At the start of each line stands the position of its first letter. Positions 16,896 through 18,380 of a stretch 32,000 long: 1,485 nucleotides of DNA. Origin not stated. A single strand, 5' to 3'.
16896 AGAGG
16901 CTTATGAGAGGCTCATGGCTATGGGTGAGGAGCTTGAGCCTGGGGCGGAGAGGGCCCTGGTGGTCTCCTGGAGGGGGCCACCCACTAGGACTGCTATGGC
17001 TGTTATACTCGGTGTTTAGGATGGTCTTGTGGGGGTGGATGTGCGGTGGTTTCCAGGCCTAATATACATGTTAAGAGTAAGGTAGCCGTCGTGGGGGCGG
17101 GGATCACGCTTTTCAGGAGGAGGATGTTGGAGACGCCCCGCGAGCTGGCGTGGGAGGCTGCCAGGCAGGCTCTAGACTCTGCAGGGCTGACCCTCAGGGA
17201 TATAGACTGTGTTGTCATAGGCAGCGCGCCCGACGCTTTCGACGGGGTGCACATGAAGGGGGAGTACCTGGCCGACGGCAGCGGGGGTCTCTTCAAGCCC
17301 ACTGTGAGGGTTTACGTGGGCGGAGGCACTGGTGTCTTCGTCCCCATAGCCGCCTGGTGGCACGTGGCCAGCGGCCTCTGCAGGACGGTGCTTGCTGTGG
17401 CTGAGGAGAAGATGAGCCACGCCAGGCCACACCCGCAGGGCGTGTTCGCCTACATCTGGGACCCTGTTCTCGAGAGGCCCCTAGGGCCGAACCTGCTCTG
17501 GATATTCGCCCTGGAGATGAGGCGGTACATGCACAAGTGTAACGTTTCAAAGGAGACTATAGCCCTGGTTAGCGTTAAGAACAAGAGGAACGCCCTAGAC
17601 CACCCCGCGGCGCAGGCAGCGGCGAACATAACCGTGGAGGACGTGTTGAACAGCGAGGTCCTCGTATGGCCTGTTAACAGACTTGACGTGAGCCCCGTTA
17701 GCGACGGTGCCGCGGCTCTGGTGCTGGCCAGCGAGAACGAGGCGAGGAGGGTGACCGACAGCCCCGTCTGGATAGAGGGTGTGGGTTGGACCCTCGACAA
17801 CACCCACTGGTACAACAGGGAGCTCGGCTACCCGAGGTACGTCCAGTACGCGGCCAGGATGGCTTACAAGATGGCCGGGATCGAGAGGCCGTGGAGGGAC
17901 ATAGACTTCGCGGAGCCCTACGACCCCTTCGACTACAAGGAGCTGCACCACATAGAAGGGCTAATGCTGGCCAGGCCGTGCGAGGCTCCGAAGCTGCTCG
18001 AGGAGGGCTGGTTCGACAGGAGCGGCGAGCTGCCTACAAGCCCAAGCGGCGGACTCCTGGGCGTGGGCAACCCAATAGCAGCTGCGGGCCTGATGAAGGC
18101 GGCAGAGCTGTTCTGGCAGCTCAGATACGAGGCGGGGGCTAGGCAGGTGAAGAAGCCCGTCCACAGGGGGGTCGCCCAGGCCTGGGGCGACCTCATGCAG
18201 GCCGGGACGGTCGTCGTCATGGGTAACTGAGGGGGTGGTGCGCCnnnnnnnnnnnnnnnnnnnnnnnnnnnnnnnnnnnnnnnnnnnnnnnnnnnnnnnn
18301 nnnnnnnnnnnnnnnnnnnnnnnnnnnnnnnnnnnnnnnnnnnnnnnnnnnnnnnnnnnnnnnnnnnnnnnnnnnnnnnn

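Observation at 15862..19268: Four-gene operon: two thiolase-fold paralogs that appear catalytically repurposed, plus two DUF35 paralogs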

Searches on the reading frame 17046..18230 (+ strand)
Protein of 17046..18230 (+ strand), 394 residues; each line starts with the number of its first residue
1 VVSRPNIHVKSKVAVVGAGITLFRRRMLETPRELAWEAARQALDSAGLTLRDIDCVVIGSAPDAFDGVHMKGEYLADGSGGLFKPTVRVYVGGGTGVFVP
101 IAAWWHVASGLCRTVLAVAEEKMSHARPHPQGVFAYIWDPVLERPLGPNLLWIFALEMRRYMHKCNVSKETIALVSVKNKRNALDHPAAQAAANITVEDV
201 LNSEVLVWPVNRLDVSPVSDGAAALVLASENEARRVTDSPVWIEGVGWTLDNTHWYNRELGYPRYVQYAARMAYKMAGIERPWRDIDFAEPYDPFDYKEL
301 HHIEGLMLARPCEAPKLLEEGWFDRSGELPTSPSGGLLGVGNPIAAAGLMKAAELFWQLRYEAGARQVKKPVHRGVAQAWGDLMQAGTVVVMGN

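Call 3: search_protein_families(library=pfam, proteins=[window:17046-18230:+], max_evalue=0.01)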
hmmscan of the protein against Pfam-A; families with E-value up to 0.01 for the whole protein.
window:17046-18230:+ (394 aa): 3 families
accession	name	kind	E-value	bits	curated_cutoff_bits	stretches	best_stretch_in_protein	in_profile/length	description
PF22691.2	Thiolase_C_1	-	6.5e-28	97.7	28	1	264-393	18-143/144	Thiolase C-terminal domain-like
PF00108.29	Thiolase_N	-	1.7e-09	37.9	26.4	1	13-230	1-259/260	Thiolase, N-terminal domain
PF02803.24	Thiolase_C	-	0.0073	16.4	27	0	37-59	26-48/123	Thiolase, C-terminal domain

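Call 4: search_protein_families(library=ncbifam, proteins=[window:17046-18230:+], max_evalue=0.01)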
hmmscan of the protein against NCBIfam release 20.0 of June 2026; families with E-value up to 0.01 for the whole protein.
window:17046-18230:+ (394 aa): 23 families
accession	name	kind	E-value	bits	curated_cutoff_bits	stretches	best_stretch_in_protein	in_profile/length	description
NF004721.0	PRK06065.1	equivalog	4.2e-237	786.4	455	1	4-394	3-393/393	thiolase domain-containing protein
NF004722.0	PRK06066.1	equivalog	3.2e-81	273.3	516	1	10-392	3-383/385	thiolase domain-containing protein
NF006180.0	PRK08313.1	subfamily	2e-75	254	514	1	10-393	3-383/389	thiolase domain-containing protein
NF004720.0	PRK06064.1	subfamily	2.2e-72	244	420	1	11-378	2-371/389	thiolase domain-containing protein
NF009228.0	PRK12578.1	subfamily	6.6e-59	199.5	485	1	10-376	2-369/387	thiolase domain-containing protein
NF004982.0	PRK06365.1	equivalog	5.4e-57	193.7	695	2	11-252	16-259/430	thiolase domain-containing protein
NF004810.0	PRK06157.1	equivalog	1.1e-55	189.4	403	1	9-382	5-383/400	acetyl-CoA acetyltransferase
NF053570.1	AcCoTHIOL_METTL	equivalog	1.2e-53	182.4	600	1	12-382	3-371/385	acetyl-CoA acetyltransferase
NF004715.0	PRK06059.1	equivalog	3.1e-46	158.1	424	2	11-238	4-231/399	lipid-transfer protein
NF006102.0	PRK08256.1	subfamily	4.3e-46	157.7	436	1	10-370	2-370/394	lipid-transfer protein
NF005704.0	PRK07516.1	subfamily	4.7e-42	144.3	412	1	11-377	2-371/389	thiolase domain-containing protein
NF004811.0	PRK06158.1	subfamily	7.5e-40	137.1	421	1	9-393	6-379/384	acetyl-CoA acetyltransferase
NF005892.0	PRK07855.1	subfamily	5.8e-33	114.3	469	1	9-340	4-342/390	lipid-transfer protein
NF006010.0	PRK08142.1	subfamily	2.1e-31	109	462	1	9-386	3-376/388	thiolase domain-containing protein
NF053628.1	BnzsclthlBbsBGT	equivalog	1.1e-30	106.7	750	1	9-373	3-360/389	benzoylsuccinyl-CoA thiolase subunit BbsB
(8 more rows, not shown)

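Call 5: search_solved_structures(query=window:17046-18230:+, max_evalue=0.001, show_alignments=4)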
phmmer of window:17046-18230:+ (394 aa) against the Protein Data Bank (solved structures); distinct sequences matched with E-value up to 0.001: 18.
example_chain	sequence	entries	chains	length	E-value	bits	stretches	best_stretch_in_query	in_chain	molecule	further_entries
4yzo_A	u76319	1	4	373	1.5e-41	145.7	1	13-393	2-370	Putative acyl-CoA acyltransferase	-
7yvy_A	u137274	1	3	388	3.1e-39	138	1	12-365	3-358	Acetyl-CoA acetyltransferase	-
6esq_A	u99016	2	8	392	6.2e-34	120.6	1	12-378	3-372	acetoacetyl-CoA thiolase | Acetyl-CoA acetyltransferase thiolase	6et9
7pxp_C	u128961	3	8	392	2.5e-30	108.7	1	11-370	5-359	Benzoylsuccinyl-CoA thiolase subunit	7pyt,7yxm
4u4e_A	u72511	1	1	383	9.2e-29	103.6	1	12-390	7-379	Thiolase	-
6hsj_A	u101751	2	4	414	8.6e-28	100.4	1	9-369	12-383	SCP2-thiolase (type-1)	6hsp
6hrv_A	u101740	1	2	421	9.2e-28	100.3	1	9-369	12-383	SCP2-thiolase (type-1)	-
6ok1_A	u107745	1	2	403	3.2e-21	78.7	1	13-353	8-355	Lipid-transfer protein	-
9myr_A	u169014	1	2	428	1.3e-17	66.9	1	158-393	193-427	Nonspecific lipid-transfer protein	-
4bia_A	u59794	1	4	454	4.4e-17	65.1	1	77-375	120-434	3-KETOACYL-COA THIOLASE, PUTATIVE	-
4bi9_A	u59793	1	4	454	8.4e-17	64.2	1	77-375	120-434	3-KETOACYL-COA THIOLASE, PUTATIVE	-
3zbk_A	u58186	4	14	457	8.1e-16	60.9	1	82-377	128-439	3-KETOACYL-COA THIOLASE-LIKE PROTEIN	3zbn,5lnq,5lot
3zbl_A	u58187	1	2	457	8.1e-16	60.9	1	82-377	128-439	3-KETOACYL-COA THIOLASE-LIKE PROTEIN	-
9skm_I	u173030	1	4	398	1.2e-15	60.3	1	12-393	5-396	2,4-diacetylphloroglucinol biosynthesis protein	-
3zbg_A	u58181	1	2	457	2e-15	59.6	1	82-377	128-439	3-KETOACYL-COA THIOLASE-LIKE PROTEIN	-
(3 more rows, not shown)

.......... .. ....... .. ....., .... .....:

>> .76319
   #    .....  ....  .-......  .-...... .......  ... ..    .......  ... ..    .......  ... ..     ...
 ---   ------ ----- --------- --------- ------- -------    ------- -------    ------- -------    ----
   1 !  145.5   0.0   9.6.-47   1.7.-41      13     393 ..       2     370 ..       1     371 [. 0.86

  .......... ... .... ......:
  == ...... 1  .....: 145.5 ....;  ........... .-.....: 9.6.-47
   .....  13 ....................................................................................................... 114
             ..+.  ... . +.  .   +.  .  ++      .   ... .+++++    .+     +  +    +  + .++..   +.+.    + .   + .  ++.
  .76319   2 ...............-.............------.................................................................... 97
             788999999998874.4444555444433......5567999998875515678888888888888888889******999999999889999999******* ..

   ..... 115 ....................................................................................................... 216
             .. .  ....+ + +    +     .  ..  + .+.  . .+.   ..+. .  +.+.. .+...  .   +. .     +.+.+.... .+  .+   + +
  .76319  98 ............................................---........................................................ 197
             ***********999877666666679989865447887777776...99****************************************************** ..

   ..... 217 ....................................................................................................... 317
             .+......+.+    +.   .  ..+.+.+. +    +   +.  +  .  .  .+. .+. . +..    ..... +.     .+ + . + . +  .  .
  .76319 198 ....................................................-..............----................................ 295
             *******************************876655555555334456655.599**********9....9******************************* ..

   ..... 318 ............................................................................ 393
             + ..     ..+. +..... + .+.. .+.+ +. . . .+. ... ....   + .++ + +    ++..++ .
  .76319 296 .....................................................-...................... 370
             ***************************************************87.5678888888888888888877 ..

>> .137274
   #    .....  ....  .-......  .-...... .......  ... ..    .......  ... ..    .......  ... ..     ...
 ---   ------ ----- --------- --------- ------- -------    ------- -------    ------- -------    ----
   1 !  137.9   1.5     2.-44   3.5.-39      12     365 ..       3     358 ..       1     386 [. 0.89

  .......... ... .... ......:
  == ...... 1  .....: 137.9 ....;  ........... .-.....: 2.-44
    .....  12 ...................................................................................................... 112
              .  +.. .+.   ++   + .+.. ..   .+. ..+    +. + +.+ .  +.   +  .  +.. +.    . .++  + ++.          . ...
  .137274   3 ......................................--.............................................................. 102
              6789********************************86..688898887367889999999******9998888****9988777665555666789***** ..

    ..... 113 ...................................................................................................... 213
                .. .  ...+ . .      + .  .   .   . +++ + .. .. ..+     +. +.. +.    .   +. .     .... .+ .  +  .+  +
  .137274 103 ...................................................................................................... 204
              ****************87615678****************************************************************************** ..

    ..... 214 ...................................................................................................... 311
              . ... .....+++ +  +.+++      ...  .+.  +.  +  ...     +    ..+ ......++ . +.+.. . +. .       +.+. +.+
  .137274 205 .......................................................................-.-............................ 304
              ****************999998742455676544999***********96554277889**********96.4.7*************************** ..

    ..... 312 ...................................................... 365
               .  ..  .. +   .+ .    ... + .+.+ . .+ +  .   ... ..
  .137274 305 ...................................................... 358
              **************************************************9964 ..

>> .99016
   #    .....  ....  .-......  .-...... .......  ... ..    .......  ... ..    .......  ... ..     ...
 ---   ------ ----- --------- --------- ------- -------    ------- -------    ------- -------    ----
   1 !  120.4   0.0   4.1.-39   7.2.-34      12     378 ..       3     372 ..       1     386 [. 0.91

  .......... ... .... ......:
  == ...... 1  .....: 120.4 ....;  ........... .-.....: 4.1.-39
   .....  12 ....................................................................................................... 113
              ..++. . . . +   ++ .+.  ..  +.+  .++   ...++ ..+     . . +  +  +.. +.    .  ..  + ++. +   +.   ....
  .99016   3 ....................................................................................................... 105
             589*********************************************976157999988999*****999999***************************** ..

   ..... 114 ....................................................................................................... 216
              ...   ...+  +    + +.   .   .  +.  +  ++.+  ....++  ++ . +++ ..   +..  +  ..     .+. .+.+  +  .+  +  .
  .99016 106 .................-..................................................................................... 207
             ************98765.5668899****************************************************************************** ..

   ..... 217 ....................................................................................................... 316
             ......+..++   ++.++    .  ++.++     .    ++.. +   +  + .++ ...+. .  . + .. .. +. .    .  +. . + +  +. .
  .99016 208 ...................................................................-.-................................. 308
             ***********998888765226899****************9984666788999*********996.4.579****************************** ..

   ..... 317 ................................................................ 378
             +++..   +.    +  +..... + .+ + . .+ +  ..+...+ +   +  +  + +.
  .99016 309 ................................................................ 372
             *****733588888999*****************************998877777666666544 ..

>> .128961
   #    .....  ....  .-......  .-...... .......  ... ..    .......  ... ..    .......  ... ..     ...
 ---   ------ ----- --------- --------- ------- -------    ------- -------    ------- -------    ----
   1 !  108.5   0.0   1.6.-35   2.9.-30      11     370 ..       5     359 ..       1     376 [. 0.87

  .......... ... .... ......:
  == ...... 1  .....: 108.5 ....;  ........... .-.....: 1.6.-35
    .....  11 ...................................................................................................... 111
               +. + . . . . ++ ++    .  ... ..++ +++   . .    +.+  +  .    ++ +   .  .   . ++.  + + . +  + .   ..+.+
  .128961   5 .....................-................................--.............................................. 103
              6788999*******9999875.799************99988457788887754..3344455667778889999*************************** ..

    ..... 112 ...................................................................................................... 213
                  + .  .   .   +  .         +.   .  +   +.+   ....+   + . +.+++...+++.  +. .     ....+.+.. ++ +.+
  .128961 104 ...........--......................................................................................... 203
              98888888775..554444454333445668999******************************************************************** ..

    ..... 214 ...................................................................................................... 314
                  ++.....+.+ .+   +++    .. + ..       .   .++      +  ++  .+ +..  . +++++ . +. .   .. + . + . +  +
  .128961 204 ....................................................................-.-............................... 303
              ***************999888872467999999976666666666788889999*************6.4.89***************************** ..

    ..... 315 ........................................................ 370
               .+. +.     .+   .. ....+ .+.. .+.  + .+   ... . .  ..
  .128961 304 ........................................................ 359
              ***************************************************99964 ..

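Call 10: find_homologous_proteins(query=window:17046-18230:+, max_evalue=1e-10)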
Query window:17046-18230:+ (394 aa): 3583 proteins with E <= 1e-10 among 8000 candidates; the best 120 are listed.
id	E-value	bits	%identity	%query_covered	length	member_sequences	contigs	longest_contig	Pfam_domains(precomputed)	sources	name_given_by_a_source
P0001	2.1e-245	832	90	100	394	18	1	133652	PF00108.30,PF22691.3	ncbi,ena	-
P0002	5.8e-244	827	91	99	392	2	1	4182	PF00108.30,PF22691.3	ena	-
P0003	9.0e-244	827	90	99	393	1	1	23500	PF00108.30,PF22691.3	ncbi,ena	-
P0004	1.2e-243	826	90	99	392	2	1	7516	PF00108.30,PF22691.3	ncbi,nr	ncbi:MAG: thiolase domain-containing protein [Desulfurococcales archaeon]|nr:thiolase domain-contain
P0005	9.2e-243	823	89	99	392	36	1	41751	PF00108.30,PF22691.3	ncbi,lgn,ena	-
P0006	4.1e-242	821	89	99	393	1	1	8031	PF00108.30,PF22691.3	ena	-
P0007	5.6e-242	821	89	99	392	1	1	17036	PF00108.30,PF22691.3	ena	-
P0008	5.6e-242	821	89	99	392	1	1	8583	PF00108.30,PF22691.3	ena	-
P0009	7.9e-242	820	89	99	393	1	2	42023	PF00108.30,PF22691.3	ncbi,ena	-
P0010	8.3e-240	814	87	100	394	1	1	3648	PF00108.30,PF22691.3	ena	-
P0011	3.9e-237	805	87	99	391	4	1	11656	PF00108.30,PF22691.3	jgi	-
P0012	1.5e-236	803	86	100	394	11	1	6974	PF00108.30,PF22691.3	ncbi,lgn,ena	-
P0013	1.6e-236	803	87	99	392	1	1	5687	PF00108.30,PF22691.3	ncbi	-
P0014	1.4e-235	800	86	100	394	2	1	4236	PF00108.30,PF22691.3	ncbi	-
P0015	6.4e-234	794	86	99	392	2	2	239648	PF00108.30,PF22691.3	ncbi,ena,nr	ncbi:MAG: thiolase domain-containing protein [Desulfurococcales archaeon]|nr:thiolase domain-contain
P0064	2.6e-203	693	76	100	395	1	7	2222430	PF00108.30,PF22691.3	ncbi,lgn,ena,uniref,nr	ncbi:MAG: thiolase domain-containing protein [Pyrobaculum arsenaticum]|uniref:Acetyl-CoA C-acyltrans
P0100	6.7e-195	666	75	97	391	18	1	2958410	PF00108.30,PF22691.3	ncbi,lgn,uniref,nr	ncbi:thiolase domain-containing protein [Stygiolobus caldivivus]|uniref:Acetyl-CoA acetyltransferase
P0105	3.9e-194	663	73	99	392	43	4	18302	PF00108.30,PF22691.3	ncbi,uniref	ncbi:MAG: thiolase domain-containing protein [Saccharolobus sp.]|uniref:thiolase domain-containing p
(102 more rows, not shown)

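Call 19: find_related_loci(query=window:17046-18230:+, collection=genome_contigs, flank=6000)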
Query window:17046-18230:+ (394 aa) in genome_contigs; peptide patterns used: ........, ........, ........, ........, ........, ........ (x = any residue, [..] = any of these).
600 stretches matched a pattern (row limit reached: there are more); 588 encode a relative of the query (tblastn E <= 1e-3); the best 80 are kept; 80 distinct loci.
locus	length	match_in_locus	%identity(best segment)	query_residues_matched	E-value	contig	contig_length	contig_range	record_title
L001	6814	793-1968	89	3-394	0e+0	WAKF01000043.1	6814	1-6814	MAG: Aeropyrum sp. isolate S012_63_esom k151_276943, whole genome shotgun sequence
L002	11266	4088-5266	90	2-394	0e+0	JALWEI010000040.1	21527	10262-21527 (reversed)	MAG: Acidilobaceae archaeon isolate T11_metabat1_scaf2bin.074 T11_NODE_786_length_21527_cov_4.597570, whole genome shotg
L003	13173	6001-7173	91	4-394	0e+0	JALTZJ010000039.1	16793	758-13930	MAG: Acidilobaceae archaeon isolate S141_metabat2_scaf2bin.130 S141_NODE_2848_length_16793_cov_4.542062, whole genome sh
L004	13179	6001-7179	88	2-394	0e+0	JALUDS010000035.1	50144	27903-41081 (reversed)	MAG: Acidilobaceae archaeon isolate S143_maxbin2_scaf2bin.302 S143_NODE_184_length_50144_cov_21.365676, whole genome sho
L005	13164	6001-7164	90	1-388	0e+0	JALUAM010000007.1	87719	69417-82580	MAG: Acidilobaceae archaeon isolate S141_metabat2_scaf2bin.228 S141_NODE_121_length_87719_cov_4.822096, whole genome sho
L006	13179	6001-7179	88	2-394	0e+0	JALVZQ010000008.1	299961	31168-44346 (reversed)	MAG: Acidilobaceae archaeon isolate T10_metabat1_scaf2bin.051 T10_NODE_6_length_299961_cov_13.361583, whole genome shotg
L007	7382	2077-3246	86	4-394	0e+0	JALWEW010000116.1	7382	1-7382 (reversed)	MAG: Acidilobaceae archaeon isolate T11_metabat1_scaf2bin.118 T11_NODE_6533_length_7382_cov_1.655548, whole genome shotg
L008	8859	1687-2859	85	4-394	0e+0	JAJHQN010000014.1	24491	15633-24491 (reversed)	MAG: Desulfurococcaceae archaeon isolate Bin S29 scaffold_390_c1, whole genome shotgun sequence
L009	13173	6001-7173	85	4-394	0e+0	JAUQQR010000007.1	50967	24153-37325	MAG: Thermoproteota archaeon isolate ZMQR.bins.33.201901 NODE_145_length_50967_cov_279.225865, whole genome shotgun sequ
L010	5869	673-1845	85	4-394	0e+0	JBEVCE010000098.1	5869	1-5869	MAG: Pyrodictiaceae archaeon isolate 2_1_SS_W3_F1_Bin025_Water NODE_6827_length_5869_cov_9.975060, whole genome shotgun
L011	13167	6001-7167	86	4-392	0e+0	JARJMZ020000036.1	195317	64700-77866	MAG: Thermoprotei archaeon isolate MAG_11 k141_337829, whole genome shotgun sequence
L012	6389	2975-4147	85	4-394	0e+0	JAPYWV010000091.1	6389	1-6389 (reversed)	MAG: Acidilobaceae archaeon isolate RSWP17 scaffold_2394_c1, whole genome shotgun sequence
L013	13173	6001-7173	84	4-394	0e+0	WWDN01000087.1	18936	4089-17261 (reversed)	MAG: Thermodiscus sp. isolate A1_148_esom k151_168412, whole genome shotgun sequence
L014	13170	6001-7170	84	4-394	0e+0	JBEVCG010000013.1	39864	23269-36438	MAG: Thermoproteota archaeon isolate 2_1_SS_W3_F1_Bin023_Water NODE_184_length_39864_cov_6.612876, whole genome shotgun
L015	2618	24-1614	84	4-394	0e+0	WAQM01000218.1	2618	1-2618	MAG: Pyrodictiaceae archaeon isolate S146_132_esom k151_827539, whole genome shotgun sequence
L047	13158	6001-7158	71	6-392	0e+0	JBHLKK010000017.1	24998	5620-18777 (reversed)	MAG: Candidatus Hodarchaeota archaeon isolate DZ1B.307 DZ1B.307@4931, whole genome shotgun sequence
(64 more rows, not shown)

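Call 39: find_encoding_contigs(protein=P0100, flank=10000, max_places=2)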
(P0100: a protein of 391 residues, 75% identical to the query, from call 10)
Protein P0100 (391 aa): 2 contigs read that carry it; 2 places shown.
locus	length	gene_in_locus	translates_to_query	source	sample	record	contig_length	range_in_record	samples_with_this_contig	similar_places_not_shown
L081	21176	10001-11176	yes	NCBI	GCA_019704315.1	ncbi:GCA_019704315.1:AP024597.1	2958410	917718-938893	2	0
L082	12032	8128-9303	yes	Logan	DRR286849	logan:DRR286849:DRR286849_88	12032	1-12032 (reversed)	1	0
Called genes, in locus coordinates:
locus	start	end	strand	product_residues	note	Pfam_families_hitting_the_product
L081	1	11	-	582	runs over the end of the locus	PF00326:Peptidase_S9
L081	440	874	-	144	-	PF01850:PIN (weak)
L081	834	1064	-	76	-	PF04014:MazE_antitoxin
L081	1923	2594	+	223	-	-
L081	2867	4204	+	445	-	-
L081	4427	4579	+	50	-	-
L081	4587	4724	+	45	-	-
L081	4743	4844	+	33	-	-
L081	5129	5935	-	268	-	PF08242:Methyltransf_12 (weak), PF13649:Methyltransf_25, PF13847:Methyltransf_31 (weak)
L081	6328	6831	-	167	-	PF05942:PaREP1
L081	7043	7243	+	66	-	-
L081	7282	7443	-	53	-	-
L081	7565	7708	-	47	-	-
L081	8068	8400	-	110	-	-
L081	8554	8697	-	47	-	-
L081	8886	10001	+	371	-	PF22691:Thiolase_C_1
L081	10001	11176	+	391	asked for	PF00108:Thiolase_N (weak), PF22691:Thiolase_C_1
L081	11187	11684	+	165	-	PF12172:zf-ChsH2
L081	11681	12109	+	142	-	PF12172:zf-ChsH2, PF01796:OB_ChsH2_C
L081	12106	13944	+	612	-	PF16177:ACAS_N, PF00501:AMP-binding, PF13193:AMP-binding_C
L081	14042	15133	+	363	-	PF07690:MFS_1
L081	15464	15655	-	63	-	-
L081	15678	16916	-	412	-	PF27234:MJ0013, PF07282:Cas12f1-like_TNB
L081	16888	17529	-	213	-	PF00376:MerR (weak), PF12728:HTH_17, PF00239:Resolvase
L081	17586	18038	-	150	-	PF17746:SfsA_N, PF03749:SfsA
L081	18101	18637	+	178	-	-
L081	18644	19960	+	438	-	-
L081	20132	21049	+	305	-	-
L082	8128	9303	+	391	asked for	PF00108:Thiolase_N (weak), PF22691:Thiolase_C_1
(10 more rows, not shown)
